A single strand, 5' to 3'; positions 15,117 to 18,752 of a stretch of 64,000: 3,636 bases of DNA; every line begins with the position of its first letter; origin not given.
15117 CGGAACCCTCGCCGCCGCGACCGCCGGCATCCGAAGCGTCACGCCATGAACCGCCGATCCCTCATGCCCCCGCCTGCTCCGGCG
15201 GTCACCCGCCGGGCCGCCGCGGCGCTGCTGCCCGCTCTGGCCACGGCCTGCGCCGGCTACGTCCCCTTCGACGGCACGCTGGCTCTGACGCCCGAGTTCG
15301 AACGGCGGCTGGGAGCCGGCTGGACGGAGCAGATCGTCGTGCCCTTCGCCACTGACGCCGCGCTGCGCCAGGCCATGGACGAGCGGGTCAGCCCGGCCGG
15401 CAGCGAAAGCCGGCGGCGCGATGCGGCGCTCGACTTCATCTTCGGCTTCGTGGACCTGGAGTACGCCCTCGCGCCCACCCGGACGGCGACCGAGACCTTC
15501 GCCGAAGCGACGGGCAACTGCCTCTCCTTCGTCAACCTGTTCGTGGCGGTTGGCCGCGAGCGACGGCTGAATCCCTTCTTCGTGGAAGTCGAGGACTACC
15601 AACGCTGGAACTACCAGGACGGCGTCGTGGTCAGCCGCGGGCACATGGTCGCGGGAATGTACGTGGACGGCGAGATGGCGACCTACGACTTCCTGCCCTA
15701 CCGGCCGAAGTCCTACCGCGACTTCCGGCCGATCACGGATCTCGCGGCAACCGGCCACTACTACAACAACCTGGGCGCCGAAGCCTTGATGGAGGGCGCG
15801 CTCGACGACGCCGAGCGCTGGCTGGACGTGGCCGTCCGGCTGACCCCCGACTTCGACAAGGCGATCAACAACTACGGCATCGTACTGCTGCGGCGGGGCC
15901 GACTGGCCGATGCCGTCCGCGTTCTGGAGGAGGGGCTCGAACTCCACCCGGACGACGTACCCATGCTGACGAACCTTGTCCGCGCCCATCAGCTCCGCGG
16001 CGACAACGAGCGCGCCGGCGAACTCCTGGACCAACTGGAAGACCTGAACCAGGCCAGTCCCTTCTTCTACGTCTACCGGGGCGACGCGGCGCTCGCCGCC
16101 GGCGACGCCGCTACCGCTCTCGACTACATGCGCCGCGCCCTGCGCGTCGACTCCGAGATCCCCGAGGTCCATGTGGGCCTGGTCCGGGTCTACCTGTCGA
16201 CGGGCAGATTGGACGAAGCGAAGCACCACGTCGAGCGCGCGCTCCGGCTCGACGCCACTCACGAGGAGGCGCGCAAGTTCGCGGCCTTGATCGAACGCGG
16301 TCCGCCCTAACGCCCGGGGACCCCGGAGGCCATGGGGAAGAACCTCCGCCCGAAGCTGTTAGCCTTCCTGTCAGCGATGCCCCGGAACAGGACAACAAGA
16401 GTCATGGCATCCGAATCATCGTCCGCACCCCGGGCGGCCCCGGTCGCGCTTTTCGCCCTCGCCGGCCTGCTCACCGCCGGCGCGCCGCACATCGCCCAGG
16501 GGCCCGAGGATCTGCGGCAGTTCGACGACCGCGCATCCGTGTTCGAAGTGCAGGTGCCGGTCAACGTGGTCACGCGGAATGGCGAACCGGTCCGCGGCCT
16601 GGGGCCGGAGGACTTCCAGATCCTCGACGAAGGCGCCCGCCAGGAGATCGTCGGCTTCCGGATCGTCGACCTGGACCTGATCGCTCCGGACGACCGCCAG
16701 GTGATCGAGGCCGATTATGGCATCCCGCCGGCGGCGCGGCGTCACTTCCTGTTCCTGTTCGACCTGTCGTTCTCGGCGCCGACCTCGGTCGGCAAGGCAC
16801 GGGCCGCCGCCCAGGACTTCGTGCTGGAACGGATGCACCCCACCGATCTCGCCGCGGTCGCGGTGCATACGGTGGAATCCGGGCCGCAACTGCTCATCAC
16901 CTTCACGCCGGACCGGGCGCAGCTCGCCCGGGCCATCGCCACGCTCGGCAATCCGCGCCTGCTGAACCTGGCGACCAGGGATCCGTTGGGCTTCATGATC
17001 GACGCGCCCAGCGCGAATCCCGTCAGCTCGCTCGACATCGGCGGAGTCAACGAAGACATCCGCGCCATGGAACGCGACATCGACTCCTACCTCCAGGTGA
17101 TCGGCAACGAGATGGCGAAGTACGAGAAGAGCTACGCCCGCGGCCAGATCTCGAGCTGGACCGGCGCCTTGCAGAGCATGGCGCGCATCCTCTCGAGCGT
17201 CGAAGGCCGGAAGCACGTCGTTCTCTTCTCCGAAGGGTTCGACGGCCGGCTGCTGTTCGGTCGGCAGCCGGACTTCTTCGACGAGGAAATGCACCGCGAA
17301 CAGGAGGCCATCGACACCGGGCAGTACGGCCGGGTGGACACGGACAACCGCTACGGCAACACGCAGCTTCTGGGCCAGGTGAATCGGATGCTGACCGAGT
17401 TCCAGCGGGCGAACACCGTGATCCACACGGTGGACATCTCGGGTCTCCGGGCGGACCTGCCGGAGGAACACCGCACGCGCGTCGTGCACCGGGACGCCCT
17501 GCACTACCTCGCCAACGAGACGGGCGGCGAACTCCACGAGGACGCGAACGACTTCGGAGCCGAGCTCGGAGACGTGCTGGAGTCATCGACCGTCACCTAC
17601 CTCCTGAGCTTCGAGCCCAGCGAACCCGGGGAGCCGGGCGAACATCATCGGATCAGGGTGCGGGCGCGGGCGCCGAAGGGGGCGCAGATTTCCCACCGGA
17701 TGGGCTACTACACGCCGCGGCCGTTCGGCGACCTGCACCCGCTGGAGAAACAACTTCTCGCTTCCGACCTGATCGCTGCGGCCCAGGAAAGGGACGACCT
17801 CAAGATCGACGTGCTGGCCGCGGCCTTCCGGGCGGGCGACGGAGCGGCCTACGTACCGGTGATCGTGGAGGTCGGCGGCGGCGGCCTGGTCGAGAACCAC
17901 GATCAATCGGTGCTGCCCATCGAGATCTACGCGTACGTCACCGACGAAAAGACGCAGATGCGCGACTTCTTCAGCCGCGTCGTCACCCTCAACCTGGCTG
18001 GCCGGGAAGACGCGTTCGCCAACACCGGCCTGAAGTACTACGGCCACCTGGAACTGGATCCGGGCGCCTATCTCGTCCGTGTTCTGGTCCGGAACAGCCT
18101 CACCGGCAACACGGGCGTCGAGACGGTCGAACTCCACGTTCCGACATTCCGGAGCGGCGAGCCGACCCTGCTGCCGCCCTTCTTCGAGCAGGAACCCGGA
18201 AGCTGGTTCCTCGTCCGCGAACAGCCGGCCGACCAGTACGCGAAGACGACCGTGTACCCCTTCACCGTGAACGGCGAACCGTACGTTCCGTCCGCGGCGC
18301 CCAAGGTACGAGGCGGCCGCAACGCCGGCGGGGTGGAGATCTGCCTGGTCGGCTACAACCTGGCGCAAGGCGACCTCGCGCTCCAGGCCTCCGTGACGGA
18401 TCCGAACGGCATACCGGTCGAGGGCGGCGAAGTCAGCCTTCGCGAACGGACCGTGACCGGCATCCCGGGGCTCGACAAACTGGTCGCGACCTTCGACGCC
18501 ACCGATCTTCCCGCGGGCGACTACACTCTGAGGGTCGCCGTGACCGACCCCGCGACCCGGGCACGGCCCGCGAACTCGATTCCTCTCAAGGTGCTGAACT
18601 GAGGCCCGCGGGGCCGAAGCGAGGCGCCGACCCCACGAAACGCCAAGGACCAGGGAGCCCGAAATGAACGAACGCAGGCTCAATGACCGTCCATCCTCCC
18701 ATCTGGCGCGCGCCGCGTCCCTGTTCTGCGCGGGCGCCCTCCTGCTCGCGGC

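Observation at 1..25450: A 25-kb exported-protein island built from recurring enzyme-TPR, FG-GAP and VWA modules, with no visible regulator, ATPase or inner-membrane component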

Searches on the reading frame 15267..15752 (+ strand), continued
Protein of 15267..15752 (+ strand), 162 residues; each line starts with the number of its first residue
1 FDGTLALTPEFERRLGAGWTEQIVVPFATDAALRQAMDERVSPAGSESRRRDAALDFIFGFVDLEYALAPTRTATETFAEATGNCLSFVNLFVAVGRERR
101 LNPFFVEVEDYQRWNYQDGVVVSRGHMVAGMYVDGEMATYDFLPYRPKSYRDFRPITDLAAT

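Call 77: find_encoding_contigs(protein=P0276, flank=10000, max_places=1)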
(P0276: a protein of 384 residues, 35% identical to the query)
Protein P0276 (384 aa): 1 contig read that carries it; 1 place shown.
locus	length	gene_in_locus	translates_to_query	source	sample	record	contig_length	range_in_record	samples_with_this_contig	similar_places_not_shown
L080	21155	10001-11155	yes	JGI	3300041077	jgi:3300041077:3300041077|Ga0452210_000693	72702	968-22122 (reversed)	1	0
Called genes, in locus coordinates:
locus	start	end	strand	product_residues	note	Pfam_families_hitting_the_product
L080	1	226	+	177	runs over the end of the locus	PF13490:zf-HC2 (weak)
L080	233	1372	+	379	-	PF04519:Bactofilin (faint), PF26514:DUF8173 (weak)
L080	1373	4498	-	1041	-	PF00873:ACR_tran, PF02355:SecD_SecF_C (faint), PF03176:MMPL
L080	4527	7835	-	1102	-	PF00873:ACR_tran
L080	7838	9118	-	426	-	PF00364:Biotin_lipoyl (faint), PF25917:BSH_RND, PF25973:BSH_CzcB, PF25954:Beta-barrel_RND_2, PF25975:CzcB_C (weak), PF25989:YknX_C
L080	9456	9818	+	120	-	PF04126:Cyclophil_like, PF18050:Cyclophil_like2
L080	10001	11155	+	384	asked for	PF01841:Transglut_core, PF00515:TPR_1 (weak), PF07719:TPR_2 (weak), PF13414:TPR_11 (weak), PF00515:TPR_1 (weak), PF13414:TPR_11 (weak), PF14559:TPR_19, PF21033:RMD1-3 (weak), +10 more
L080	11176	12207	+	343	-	PF00195:Chal_sti_synt_N (weak), PF08392:FAE1_CUT1_RppA, PF02797:Chal_sti_synt_C, PF08541:ACP_syn_III_C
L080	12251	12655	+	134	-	PF13473:Cupredoxin_1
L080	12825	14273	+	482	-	PF07690:MFS_1, PF00854:PTR2, PF07690:MFS_1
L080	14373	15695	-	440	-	PF19289:PmbA_TldD_3rd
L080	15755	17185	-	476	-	PF19289:PmbA_TldD_3rd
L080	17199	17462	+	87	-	-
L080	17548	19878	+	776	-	PF00072:Response_reg, PF03544:TonB_C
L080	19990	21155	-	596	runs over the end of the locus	-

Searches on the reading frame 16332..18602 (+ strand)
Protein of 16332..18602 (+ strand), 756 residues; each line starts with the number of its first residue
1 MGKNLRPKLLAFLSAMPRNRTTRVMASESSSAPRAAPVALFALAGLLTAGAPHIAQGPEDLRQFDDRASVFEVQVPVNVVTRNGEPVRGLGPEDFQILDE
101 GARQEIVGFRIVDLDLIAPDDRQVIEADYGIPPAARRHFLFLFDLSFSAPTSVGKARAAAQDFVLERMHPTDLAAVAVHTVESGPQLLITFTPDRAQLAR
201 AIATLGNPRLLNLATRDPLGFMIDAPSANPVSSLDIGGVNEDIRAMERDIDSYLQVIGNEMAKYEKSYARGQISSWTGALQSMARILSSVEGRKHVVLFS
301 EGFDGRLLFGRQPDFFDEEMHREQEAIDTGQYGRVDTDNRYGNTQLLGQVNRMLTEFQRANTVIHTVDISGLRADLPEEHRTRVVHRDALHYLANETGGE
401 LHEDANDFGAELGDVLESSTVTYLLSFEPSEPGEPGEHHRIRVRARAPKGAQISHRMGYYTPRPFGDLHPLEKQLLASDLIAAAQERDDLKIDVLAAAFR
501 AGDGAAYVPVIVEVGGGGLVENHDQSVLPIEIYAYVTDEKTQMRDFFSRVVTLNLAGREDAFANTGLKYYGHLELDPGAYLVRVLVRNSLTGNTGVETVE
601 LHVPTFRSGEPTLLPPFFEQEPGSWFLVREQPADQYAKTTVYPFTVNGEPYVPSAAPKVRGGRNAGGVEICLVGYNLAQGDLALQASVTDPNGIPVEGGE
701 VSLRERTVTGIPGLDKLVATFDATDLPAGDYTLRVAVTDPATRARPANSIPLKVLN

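Call 5: search_protein_families(library=pfam, proteins=[window:16332-18602:+], max_evalue=0.01)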
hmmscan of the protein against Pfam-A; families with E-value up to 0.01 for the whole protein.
window:16332-18602:+ (756 aa): 0 families

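Call 6: search_protein_families(library=ncbifam, proteins=[window:16332-18602:+], max_evalue=0.001)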
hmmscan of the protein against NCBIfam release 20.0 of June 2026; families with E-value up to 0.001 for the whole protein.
window:16332-18602:+ (756 aa): 1 family
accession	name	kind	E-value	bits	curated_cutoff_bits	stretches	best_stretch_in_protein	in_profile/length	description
TIGR03436.1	acidobact_VWFA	subfamily_domain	4.5e-47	161.1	81.25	1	67-461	4-323/324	VWA domain-containing protein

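Call 18: search_solved_structures(query=window:16404-18602:+, max_evalue=1)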
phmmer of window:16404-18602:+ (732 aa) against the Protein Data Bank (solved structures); distinct sequences matched with E-value up to 1: 0.

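Call 27: find_homologous_proteins(query=window:16404-18602:+, max_evalue=0.00001)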
Query window:16404-18602:+ (732 aa): 1504 proteins with E <= 0.00001 among 8000 candidates; the best 120 are listed.
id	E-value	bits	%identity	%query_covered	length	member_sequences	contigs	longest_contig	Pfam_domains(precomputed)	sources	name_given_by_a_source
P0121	0.0e+0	1498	91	98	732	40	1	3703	-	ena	-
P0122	0.0e+0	1368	84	96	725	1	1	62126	-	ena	-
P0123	0.0e+0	1367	84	98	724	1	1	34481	-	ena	-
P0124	0.0e+0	1363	84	96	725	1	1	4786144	-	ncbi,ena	-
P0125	0.0e+0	1362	84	96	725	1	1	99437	-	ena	-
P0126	0.0e+0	1354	83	96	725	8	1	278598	-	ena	-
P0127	0.0e+0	1352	83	98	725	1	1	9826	-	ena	-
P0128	0.0e+0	1347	82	100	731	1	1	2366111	-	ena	-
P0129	0.0e+0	1347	82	100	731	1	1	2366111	-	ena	-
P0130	0.0e+0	1345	82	100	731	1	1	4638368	-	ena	-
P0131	0.0e+0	1339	81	100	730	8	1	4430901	-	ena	-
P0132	0.0e+0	1335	81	100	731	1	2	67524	-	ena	-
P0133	0.0e+0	1328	81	100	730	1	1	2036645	-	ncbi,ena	-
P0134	0.0e+0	1327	82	96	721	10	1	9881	-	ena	-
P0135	0.0e+0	1324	80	100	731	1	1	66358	-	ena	-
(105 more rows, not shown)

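Call 48: predict_structure(alignment_id=A2)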
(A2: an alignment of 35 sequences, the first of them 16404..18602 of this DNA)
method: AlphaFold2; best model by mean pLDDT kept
length: 732 residues; sequences in the alignment: 35
mean_pLDDT: 76.4   pTM: 0.59
mean pLDDT of the five models: 76.4, 74.4, 73.4, 71.7, 71.3
residues with pLDDT >= 90: 153; 70-90: 398; 50-70: 91; < 50: 90
segments of 3 or more residues with pLDDT < 50: 1-13, 26-40, 96-104, 184-223, 608-614
pLDDT, mean of each block of 10 residues (from residue 1): 39 49 46 41 66 89 91 93 89 56 57 90 83 86 83 77 70 71 47 29 28 39 48 65 83 86 82 90 83 80 80 79 91 89 83 79 90 87 81 85 87 89 90 84 65 60 76 85 90 87 80 69 75 86 88 87 77 87 81 83 63 58 78 82 86 85 92 88 77 89 92 88 92 83
secondary structure, 60 per line:
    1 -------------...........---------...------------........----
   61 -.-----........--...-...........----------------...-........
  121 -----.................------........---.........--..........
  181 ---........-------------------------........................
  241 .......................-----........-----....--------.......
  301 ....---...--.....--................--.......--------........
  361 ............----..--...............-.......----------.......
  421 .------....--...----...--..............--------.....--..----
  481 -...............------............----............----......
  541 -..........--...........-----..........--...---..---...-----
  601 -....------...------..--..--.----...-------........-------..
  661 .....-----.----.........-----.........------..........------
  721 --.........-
elements in order (helices of 4 or more, strands of 3 or more residues): H14-24 E49-56 E71-75 E78-80 E82-89 E113-120 H126-142 E149-156 E160-168 H171-180 H184-191 H217-263 E269-276 H282-285 H294-304 H313-317 H320-335 E338-344 H353-372 H381-395 E397-403 E414-421 E428-431 E434-436 H446-459 E468-472 E482-491 H492-496 E503-514 E519-530 H535-540 E542-551 E554-564 E570-579 E593-595 E602-605 E634-636 E644-651 E659-665 E676-684 E690-698 E705-714 E723-731

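Call 51: fold_search(model_id=the predicted structure, library=pdb)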
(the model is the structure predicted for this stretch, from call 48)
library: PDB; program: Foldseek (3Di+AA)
matches with E <= 10: 1998; with E <= 0.001: 111
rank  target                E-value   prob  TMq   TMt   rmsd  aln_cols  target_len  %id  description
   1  4be6_A                6.2e-08  1.00  0.16  0.34  10.6       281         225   14  V. cholera biofilm scaffolding protein RbmA (released 2013-12-18)
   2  4kkr_A                7.0e-08  1.00  0.15  0.34  10.6       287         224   13  Crystal structure of Vibrio cholerae RbmA (crystal form 3) (released 2013-05-22)
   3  4kkq_A                1.1e-07  1.00  0.15  0.33  10.7       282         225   14  Crystal structure of Vibrio cholerae RbmA (crystal form 1) (released 2013-05-22)
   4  4kkq_B                1.5e-07  1.00  0.15  0.34  10.8       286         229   14  Crystal structure of Vibrio cholerae RbmA (crystal form 1) (released 2013-05-22)
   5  4be5_A                2.0e-07  1.00  0.15  0.34  10.7       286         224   13  V. cholera biofilm scaffolding protein RbmA (released 2013-12-18)
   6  4kkp_B                5.4e-07  1.00  0.15  0.33  10.9       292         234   12  Crystal structure of Vibrio cholerae RbmA (crystal form 2) (released 2013-05-22)
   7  4kkp_A                7.5e-07  1.00  0.16  0.33  10.6       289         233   12  Crystal structure of Vibrio cholerae RbmA (crystal form 2) (released 2013-05-22)
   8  6efy_A                2.9e-06  1.00  0.10  0.20  19.4       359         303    9  Crystal Structure of DIP-Alpha Ig1-3 (released 2018-11-28)
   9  1ggu_B                5.5e-06  1.00  0.12  0.13  22.1       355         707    8  HUMAN FACTOR XIII WITH CALCIUM BOUND IN THE ION SITE (released 1999-09-16)
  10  5g50_B                6.5e-06  1.00  0.16  0.33  10.4       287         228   13  Vibrio cholerae scaffolding protein RbmA in complex with magnesium. (released 2017-11-29)
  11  6eg0_B                7.2e-06  1.00  0.11  0.21  20.3       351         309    8  Crystal structure of Dpr4 Ig1-Ig2 in complex with DIP-Eta Ig1-Ig3 (released 2018-11-28)
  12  1dn0_B                1.7e-05  1.00  0.10  0.26  17.2       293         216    8  STRUCTURE OF THE FAB FRAGMENT FROM A HUMAN IGM COLD AGGLUTININ (released 2001-01-24)
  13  4frw_D                2.2e-05  1.00  0.10  0.30  19.9       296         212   11  Crystal structure of human nectin-4 extracellular fragment D1-D2 (released 2012-08-22)
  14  6dlh                  2.2e-05  0.57  0.14  0.14  24.0       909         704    9  Endo-fucoidan hydrolase MfFcnA4 from glycoside hydrolase family 107 (released 2018-10-03)
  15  9rt4_C1               3.9e-05  1.00  0.17  0.38  16.5       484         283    8  NetF - ANTXR2 local refinement focused (released 2026-02-18)
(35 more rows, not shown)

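Call 81: search_solved_structures(query=A2, max_evalue=1)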
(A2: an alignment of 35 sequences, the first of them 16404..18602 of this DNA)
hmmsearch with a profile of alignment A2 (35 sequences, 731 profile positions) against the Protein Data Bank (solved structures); distinct sequences matched with E-value up to 1: 4.
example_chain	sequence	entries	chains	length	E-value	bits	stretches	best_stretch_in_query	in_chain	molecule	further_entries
2yn3_A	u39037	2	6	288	0.0045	18.2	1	695-730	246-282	PUTATIVE INNER MEMBRANE PROTEIN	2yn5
6ll7_A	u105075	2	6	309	0.077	14.2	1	40-121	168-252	Inorganic pyrophosphatase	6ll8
9m0m_A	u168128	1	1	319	0.22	12.7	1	25-120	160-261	inorganic diphosphatase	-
4iug_A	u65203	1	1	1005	0.68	11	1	582-658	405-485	Beta-galactosidase A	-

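Call 85: find_related_loci(query=A2, collection=metagenome_contigs, flank=8000)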
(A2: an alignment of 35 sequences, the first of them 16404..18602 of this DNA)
Query A2 (732 aa) in metagenome_contigs; peptide patterns used: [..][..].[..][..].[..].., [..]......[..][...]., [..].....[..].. (x = any residue, [..] = any of these).
557 stretches matched a pattern; 207 encode a relative of the query (tblastn E <= 1e-3); the best 80 are kept; 78 distinct loci.
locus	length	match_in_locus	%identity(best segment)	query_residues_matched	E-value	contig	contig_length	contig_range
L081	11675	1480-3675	92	1-732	0e+0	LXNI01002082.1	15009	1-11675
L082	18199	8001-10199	80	3-732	0e+0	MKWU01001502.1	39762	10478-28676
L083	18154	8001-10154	74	18-732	0e+0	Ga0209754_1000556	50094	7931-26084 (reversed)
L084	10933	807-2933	53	17-730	0e+0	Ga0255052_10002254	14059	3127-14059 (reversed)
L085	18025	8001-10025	53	52-730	0e+0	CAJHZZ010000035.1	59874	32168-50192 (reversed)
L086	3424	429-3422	50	3-730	0e+0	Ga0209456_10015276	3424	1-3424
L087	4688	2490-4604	51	22-730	0e+0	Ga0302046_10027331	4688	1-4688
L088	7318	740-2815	52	38-730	0e+0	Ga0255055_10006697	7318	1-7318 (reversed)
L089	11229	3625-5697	53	38-732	0e+0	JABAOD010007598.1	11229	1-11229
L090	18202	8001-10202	52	2-732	0e+0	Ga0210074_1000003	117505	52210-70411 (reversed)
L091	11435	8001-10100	53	40-732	0e+0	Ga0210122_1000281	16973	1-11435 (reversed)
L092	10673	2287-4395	53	40-732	0e+0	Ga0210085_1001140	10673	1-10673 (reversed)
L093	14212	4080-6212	50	2-715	0e+0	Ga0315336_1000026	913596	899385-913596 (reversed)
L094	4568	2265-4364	51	38-732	0e+0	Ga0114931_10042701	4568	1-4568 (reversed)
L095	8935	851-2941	53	40-732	0e+0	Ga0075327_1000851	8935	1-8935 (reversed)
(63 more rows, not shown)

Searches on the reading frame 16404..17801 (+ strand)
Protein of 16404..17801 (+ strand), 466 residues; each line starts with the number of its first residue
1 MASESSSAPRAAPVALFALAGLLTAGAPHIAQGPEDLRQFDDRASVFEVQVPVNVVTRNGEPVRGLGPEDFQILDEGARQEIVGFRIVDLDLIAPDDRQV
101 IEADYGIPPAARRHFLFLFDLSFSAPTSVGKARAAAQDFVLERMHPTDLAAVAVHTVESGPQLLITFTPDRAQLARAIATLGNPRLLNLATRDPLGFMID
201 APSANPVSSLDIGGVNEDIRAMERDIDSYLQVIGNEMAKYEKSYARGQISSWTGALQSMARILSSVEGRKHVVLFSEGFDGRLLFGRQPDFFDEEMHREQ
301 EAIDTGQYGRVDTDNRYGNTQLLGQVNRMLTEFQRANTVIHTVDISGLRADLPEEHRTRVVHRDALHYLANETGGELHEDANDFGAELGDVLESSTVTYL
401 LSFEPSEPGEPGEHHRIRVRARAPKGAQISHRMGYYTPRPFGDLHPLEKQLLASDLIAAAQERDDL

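Call 20: search_protein_families(library=pfam, proteins=[window:16404-17801:+], max_evalue=10)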
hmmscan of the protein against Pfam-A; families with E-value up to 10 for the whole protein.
window:16404-17801:+ (466 aa): 1 family
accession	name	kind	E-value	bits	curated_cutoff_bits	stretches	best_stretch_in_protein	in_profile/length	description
PF13519.12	VWA_2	-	0.0045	18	27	1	117-181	3-69/107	von Willebrand factor type A domain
